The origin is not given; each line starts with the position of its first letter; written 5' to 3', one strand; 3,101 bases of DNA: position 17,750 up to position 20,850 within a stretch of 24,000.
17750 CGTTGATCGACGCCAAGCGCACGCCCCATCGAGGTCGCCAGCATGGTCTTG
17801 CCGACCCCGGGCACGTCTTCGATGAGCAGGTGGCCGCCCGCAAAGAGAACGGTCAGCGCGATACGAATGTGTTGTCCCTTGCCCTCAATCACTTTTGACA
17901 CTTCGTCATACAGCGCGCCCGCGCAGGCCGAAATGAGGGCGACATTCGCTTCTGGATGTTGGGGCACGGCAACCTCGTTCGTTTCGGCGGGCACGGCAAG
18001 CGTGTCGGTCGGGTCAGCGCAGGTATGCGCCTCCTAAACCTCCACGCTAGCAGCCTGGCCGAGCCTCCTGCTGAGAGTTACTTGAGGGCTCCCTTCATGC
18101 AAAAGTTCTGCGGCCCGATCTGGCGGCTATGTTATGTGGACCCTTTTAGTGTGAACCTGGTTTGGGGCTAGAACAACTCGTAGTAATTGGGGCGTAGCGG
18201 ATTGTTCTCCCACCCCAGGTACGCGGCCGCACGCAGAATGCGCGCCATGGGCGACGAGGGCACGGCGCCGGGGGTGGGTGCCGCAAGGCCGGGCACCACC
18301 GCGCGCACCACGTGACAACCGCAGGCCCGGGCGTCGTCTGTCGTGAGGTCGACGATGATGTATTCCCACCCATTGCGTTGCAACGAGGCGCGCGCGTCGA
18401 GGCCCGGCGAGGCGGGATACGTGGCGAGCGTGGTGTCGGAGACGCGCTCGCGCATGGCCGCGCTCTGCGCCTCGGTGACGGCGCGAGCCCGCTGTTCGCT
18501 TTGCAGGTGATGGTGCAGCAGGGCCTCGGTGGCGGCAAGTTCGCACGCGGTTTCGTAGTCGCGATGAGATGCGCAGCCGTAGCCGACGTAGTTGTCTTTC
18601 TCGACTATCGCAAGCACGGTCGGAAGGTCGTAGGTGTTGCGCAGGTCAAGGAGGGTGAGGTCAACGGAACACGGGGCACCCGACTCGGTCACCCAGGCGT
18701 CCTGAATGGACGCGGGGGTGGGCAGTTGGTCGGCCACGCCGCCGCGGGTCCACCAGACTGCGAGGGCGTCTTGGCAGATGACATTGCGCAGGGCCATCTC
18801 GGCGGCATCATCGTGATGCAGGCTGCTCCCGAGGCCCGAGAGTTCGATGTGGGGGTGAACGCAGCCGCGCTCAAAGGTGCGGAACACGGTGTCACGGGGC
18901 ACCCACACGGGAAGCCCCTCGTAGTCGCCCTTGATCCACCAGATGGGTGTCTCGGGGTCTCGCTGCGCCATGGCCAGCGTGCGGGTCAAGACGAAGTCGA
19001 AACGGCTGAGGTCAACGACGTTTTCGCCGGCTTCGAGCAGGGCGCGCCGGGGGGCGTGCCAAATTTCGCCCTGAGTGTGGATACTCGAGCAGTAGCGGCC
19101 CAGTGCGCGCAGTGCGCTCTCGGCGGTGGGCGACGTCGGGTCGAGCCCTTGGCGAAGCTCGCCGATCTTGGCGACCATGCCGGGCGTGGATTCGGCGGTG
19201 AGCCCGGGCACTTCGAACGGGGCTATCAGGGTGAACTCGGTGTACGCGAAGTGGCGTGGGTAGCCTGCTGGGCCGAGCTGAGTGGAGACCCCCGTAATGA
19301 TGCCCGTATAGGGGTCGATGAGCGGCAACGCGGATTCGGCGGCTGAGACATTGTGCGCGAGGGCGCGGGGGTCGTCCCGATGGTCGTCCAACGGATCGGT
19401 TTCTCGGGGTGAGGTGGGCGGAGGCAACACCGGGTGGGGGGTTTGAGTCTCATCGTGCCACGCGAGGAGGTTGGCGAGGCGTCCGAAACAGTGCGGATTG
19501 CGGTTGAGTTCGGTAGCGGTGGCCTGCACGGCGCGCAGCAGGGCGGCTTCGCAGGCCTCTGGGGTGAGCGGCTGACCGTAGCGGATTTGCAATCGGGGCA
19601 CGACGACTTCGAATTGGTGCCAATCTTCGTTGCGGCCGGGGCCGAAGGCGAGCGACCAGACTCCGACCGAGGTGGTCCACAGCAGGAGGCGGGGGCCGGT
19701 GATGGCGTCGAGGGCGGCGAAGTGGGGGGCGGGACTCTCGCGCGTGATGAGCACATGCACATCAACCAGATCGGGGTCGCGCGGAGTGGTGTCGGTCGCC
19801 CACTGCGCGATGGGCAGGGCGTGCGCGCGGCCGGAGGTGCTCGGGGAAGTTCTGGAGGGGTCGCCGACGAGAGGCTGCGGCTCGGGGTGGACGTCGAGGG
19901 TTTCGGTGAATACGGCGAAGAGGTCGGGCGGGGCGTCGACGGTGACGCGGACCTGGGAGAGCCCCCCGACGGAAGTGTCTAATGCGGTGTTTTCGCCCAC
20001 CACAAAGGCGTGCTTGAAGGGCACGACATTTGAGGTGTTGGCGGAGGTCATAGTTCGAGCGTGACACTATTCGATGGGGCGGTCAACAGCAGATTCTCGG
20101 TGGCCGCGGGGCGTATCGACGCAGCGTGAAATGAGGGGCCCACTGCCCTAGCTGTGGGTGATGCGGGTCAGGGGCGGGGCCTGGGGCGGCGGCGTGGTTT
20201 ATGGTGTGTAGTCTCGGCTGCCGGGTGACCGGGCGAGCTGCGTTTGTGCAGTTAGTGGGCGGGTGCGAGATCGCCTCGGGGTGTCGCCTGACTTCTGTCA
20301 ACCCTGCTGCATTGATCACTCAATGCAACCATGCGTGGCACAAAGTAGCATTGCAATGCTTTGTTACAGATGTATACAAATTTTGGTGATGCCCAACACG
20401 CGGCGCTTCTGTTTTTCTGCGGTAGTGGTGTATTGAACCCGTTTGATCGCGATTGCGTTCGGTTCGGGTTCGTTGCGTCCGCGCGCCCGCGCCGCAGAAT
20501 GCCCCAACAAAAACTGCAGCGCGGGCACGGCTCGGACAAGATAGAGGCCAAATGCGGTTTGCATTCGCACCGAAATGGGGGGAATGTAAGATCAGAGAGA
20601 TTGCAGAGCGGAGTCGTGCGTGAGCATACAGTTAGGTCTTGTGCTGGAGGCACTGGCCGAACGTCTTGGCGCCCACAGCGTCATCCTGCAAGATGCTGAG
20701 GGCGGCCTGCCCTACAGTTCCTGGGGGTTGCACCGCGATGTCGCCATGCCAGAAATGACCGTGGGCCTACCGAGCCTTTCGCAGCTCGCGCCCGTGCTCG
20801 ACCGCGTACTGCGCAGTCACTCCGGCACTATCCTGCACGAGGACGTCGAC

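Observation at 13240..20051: YcaO-superfamily gene placed co-directionally in front of a MoxR / DUF58 / transglutaminase triad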

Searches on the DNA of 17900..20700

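Call 69: search_rna_families(source=window, start=17900, end=20700, threshold=evalue, max_evalue=1)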
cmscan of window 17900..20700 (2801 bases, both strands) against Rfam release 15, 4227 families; matches with E-value up to 1: 0.
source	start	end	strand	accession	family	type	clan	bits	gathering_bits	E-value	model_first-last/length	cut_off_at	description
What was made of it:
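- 20052..20619 (.): 568-nt divergent intergenic region between the YcaO-like gene and a GAF-GGDEF-EAL gene. It contains two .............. palindromes (20348-20359 and 20309-20326). No Rfam hit (call 69).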
